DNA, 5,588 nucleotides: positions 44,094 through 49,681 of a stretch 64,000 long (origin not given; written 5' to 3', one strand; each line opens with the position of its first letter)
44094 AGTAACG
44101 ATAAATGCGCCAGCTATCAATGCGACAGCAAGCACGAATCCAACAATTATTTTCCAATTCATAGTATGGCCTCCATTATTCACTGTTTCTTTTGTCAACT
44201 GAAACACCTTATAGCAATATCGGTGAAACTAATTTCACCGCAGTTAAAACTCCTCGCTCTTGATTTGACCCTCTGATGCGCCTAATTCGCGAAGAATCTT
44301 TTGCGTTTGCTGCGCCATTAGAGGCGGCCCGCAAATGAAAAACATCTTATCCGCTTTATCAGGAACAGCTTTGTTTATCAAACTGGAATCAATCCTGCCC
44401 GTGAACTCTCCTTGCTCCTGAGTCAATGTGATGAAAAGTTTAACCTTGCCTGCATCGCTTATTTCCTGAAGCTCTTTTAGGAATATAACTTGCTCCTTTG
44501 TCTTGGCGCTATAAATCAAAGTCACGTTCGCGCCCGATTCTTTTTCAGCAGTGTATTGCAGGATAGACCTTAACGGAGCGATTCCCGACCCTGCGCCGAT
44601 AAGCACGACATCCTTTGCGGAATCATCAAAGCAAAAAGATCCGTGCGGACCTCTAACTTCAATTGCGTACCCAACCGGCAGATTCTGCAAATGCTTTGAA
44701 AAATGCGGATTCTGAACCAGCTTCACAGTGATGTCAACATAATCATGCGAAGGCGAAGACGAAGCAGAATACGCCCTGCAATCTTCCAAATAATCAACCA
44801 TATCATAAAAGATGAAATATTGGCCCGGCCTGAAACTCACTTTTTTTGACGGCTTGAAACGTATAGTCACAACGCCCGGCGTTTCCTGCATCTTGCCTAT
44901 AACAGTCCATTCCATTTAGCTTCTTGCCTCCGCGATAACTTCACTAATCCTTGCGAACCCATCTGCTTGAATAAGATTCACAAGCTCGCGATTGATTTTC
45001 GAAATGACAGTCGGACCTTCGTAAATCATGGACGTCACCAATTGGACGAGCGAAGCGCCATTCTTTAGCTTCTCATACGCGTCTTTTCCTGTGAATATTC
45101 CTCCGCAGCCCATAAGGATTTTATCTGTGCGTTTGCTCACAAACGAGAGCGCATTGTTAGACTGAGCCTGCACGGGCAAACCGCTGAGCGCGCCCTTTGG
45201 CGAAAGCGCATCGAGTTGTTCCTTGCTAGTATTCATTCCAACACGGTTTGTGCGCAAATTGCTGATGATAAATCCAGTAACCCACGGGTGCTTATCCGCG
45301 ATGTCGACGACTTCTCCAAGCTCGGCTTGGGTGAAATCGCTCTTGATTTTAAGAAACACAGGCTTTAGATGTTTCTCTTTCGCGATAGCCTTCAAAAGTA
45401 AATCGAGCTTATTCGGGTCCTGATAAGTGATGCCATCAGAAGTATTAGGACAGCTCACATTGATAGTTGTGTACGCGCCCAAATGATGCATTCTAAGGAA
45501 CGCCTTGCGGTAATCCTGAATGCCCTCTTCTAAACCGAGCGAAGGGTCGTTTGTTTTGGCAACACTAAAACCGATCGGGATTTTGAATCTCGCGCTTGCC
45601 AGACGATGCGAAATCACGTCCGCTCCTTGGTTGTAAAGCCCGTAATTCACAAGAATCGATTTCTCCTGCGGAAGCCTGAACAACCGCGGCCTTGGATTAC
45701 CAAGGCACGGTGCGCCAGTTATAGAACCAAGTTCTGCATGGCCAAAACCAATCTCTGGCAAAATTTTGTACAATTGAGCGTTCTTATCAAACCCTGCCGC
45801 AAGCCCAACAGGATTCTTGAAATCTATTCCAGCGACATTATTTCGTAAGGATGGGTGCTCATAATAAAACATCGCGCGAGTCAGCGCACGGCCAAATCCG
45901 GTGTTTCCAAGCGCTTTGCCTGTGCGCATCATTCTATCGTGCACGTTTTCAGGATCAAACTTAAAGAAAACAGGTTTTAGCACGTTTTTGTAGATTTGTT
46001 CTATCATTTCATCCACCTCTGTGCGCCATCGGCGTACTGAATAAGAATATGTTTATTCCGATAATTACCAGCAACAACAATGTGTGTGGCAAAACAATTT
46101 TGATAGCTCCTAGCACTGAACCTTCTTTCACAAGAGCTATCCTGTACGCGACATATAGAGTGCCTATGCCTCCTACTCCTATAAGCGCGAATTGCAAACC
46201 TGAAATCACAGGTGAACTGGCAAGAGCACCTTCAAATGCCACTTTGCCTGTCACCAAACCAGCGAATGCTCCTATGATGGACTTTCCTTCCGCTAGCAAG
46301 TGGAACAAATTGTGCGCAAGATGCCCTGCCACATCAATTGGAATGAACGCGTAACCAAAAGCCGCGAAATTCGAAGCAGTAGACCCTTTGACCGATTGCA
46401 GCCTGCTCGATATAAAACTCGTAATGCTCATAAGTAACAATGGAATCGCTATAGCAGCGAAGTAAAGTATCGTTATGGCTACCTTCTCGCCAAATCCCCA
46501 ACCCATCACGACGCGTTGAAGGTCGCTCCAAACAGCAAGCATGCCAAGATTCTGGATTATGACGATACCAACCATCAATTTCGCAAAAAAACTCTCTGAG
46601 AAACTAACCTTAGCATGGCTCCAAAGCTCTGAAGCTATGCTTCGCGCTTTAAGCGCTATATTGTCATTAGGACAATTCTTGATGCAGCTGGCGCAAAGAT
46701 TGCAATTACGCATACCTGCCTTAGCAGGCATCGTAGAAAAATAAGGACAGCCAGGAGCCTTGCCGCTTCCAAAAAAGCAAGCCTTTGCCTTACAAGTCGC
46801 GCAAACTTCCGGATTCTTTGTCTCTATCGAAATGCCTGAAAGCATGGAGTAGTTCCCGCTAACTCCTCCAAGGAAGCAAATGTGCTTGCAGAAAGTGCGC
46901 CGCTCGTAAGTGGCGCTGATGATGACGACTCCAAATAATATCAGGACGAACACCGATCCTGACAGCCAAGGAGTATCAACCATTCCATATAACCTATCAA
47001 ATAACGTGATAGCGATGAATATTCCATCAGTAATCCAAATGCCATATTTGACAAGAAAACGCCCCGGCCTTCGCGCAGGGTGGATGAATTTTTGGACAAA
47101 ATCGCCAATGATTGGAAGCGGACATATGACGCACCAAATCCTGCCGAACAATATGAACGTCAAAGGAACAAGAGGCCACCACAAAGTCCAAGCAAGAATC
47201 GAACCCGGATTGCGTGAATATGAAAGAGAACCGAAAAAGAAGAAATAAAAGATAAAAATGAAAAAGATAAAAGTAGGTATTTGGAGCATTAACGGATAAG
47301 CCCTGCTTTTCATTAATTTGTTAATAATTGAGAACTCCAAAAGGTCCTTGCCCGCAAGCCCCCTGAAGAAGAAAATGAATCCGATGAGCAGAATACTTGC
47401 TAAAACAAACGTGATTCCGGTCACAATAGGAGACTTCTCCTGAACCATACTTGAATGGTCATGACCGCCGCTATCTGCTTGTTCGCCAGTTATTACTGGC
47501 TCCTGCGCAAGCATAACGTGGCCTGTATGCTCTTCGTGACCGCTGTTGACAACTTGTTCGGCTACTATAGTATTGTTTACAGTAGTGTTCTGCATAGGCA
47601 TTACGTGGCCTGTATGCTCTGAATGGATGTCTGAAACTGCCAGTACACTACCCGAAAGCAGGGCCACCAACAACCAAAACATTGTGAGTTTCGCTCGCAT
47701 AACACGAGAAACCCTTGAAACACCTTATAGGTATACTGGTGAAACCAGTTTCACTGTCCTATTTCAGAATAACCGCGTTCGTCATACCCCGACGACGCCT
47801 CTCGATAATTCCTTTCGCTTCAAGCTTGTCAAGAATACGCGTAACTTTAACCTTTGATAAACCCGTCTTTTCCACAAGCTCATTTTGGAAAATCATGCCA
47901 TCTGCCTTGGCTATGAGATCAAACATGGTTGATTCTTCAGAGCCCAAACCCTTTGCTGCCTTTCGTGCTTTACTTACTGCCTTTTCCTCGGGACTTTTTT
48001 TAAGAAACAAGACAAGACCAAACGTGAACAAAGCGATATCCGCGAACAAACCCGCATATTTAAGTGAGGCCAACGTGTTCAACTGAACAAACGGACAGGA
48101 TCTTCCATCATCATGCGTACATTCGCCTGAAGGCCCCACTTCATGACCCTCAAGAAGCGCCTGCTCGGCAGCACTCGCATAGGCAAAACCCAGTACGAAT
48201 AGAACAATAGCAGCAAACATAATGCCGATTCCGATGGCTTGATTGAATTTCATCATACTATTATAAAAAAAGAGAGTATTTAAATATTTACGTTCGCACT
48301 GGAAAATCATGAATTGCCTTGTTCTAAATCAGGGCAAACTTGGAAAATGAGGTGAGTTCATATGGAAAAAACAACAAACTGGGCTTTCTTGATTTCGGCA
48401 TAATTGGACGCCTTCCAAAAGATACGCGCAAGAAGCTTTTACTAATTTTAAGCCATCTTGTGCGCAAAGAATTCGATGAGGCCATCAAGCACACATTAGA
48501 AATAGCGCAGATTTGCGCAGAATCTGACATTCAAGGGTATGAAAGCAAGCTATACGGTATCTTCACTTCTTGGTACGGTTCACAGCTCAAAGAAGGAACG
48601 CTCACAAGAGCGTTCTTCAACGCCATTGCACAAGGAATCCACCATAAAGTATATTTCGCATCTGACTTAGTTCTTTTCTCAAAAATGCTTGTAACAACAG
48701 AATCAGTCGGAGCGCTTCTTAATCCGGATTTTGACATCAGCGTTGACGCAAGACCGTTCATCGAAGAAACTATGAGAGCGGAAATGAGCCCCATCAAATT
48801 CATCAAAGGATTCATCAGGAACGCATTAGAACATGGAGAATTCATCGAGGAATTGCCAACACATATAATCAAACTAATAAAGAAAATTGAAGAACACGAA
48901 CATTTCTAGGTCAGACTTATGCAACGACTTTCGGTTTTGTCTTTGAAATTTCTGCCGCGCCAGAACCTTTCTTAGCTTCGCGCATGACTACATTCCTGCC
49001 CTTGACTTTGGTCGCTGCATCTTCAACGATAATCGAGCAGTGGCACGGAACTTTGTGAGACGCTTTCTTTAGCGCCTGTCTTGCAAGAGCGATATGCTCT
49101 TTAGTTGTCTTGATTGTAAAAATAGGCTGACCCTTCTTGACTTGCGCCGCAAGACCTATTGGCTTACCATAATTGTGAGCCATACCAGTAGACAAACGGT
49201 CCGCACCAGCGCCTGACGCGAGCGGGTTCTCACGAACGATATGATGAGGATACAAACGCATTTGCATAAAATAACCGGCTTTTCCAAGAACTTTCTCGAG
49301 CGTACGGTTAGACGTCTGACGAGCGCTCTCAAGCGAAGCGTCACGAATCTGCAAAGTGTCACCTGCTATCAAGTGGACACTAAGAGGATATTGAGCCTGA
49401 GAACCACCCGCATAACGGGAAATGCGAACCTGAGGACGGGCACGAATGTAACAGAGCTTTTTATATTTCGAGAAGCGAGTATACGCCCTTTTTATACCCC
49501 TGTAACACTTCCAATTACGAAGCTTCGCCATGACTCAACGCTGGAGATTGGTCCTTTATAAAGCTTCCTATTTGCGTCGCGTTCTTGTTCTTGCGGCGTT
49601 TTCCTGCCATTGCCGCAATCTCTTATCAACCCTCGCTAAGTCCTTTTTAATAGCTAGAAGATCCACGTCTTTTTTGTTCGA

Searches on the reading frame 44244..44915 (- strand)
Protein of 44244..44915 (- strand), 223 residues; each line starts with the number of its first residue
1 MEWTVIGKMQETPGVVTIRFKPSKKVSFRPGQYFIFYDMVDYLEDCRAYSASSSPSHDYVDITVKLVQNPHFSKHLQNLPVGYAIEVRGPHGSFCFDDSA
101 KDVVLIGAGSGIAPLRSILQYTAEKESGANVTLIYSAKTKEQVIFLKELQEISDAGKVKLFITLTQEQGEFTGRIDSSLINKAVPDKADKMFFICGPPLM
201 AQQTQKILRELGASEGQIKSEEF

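Call 13: search_protein_families(library=pfam, proteins=[window:44244-44915:-], max_evalue=0.001)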
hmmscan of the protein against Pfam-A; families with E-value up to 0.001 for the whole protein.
window:44244-44915:- (223 aa): 3 families
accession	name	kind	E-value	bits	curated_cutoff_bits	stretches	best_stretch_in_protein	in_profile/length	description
PF00175.26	NAD_binding_1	-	1.2e-17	65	22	1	105-206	1-109/109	Oxidoreductase NAD-binding domain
PF00970.30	FAD_binding_6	-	2e-12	47.8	21.1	1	21-94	20-97/99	Oxidoreductase FAD-binding domain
PF08030.17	NAD_binding_6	-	6.9e-07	29.9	22.2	1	102-170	3-80/156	Ferric reductase NAD binding domain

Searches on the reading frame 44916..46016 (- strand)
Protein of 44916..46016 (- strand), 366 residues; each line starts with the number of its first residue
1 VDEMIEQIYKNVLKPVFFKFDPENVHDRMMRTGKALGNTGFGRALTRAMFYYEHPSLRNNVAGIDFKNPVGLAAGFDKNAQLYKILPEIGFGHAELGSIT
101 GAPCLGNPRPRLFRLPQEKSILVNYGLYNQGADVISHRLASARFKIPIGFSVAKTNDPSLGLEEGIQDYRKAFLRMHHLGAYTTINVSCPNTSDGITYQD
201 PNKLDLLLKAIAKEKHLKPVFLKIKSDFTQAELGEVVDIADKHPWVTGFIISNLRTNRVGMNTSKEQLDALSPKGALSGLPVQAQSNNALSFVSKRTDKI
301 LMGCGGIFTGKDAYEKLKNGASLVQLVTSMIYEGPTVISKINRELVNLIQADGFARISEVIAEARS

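Call 13: search_protein_families(library=pfam, proteins=[window:44916-46016:-], max_evalue=0.001)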
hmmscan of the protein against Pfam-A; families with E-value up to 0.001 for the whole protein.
window:44916-46016:- (366 aa): 1 family
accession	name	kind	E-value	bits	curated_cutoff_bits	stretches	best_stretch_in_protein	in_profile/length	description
PF01180.27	DHO_dh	-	2.4e-59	201.4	27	1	57-347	2-289/291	Dihydroorotate dehydrogenase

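Call 14: find_encoding_contigs(protein=window:44916-46016:-, flank=10000, max_places=6)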
Protein window:44916-46016:- (366 aa): no gene with exactly this product is on record in the collection.

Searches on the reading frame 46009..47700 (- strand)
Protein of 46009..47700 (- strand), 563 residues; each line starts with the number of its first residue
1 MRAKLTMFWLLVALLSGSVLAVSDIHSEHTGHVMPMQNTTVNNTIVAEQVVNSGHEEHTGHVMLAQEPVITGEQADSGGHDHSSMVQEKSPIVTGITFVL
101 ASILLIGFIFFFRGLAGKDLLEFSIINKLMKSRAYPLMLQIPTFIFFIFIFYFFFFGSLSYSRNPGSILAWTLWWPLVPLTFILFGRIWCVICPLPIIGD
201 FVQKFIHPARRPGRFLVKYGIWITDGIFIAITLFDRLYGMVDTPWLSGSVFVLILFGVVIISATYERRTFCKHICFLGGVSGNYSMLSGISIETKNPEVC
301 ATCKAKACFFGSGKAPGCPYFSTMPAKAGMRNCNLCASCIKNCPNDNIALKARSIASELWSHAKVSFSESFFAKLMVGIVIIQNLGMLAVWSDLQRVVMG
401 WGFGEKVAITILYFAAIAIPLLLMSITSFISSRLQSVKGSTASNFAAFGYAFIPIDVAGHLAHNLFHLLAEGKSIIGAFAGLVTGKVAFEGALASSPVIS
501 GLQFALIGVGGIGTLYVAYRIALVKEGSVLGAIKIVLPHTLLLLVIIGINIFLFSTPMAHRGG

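Call 13: search_protein_families(library=pfam, proteins=[window:46009-47700:-], max_evalue=0.001)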
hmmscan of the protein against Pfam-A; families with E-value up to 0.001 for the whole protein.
window:46009-47700:- (563 aa): 1 family
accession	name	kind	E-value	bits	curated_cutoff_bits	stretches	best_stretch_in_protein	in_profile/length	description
PF12801.12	Fer4_5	-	1.4e-07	31.8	22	1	169-210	3-45/48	4Fe-4S binding domain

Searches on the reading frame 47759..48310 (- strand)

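Call 13: search_protein_families(library=pfam, proteins=[window:47759-48310:-], max_evalue=0.001)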
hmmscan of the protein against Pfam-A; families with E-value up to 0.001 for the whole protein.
window:47759-48310:- (183 aa): 6 families
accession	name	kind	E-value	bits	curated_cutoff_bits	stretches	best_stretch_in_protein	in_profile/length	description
PF24034.1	DUF7343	-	3.8e-12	46.3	27.6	1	124-182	3-61/62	Domain of unknown function (DUF7343)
PF12802.13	MarR_2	-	5.4e-08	33.3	27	1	126-173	7-54/61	MarR family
PF01047.28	MarR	-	1.1e-06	28.8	24.6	1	134-173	13-51/59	MarR family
PF13412.12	HTH_24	-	0.00011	22.2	21.9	1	142-170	20-48/48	Winged helix-turn-helix DNA-binding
PF13545.12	HTH_Crp_2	-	0.00022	21.6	27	1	142-174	25-58/70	Crp-like helix-turn-helix domain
PF09339.16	HTH_IclR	-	0.00062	19.9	22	0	130-172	9-51/52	IclR helix-turn-helix domain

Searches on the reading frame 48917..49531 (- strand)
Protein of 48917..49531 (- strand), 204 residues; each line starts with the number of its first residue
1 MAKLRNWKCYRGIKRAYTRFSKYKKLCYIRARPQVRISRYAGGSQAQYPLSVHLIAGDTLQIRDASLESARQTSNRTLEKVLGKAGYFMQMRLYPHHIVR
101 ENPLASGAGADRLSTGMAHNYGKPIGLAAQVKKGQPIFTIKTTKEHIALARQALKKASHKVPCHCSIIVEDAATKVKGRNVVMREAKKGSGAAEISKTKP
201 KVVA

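Call 13: search_protein_families(library=pfam, proteins=[window:48917-49531:-], max_evalue=0.001)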
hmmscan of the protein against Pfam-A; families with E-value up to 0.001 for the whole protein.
window:48917-49531:- (204 aa): 1 family
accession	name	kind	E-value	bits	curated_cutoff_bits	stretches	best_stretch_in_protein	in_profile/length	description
PF00252.24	Ribosomal_L16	-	1.3e-26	93.5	27.9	1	19-168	5-132/132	Ribosomal protein L16p/L10e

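Call 31: find_encoding_contigs(protein=window:48917-49531:-, flank=10000, max_places=6)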
Protein window:48917-49531:- (204 aa): 14 contigs read that carry it; 6 places shown.
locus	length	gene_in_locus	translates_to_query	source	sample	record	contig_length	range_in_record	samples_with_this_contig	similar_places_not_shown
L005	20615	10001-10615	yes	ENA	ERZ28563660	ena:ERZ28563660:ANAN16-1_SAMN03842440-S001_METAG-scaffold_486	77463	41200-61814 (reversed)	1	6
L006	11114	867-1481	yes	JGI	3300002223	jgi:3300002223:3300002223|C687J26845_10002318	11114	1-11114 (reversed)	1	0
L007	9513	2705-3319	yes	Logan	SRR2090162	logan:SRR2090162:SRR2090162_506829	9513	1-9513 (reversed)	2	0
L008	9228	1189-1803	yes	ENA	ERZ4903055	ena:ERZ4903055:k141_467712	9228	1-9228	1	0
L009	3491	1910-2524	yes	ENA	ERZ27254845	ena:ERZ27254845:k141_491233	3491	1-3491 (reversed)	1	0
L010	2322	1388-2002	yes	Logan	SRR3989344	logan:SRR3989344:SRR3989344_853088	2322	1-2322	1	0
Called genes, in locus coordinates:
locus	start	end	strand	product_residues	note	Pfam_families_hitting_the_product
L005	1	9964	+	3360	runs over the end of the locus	PF14524:Wzt_C (faint), PF19077:Big_13 (faint), PF18911:PKD_4 (faint), PF01835:MG2 (faint), PF15418:DUF4625 (faint), PF16403:Bact_surface_Ig-like (faint), PF20942:DUF4785_2nd (faint), PF17957:Big_7 (weak), +1 more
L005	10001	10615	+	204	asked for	PF00252:Ribosomal_L16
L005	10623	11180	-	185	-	PF27536:UbiB_helical (weak)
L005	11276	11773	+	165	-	PF12802:MarR_2, PF24034:DUF7343, PF01047:MarR (weak)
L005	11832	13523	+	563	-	PF12801:Fer4_5 (weak)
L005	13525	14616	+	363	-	PF01180:DHO_dh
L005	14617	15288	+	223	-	PF00970:FAD_binding_6, PF00175:NAD_binding_1, PF08030:NAD_binding_6 (faint)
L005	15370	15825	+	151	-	PF04214:DUF411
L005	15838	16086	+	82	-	-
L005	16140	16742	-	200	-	PF01209:Ubie_methyltran, PF05401:NodS, PF13489:Methyltransf_23, PF13847:Methyltransf_31, PF08241:Methyltransf_11, PF08242:Methyltransf_12, PF13649:Methyltransf_25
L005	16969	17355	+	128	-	PF00581:Rhodanese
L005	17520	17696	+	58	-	-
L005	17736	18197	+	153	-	PF04143:Sulf_transp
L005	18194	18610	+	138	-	PF20398:DUF6691, PF04143:Sulf_transp (weak)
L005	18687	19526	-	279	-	PF01256:Carb_kinase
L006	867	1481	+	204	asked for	PF00252:Ribosomal_L16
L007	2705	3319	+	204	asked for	PF00252:Ribosomal_L16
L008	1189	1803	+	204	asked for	PF00252:Ribosomal_L16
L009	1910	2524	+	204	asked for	PF00252:Ribosomal_L16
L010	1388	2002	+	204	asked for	PF00252:Ribosomal_L16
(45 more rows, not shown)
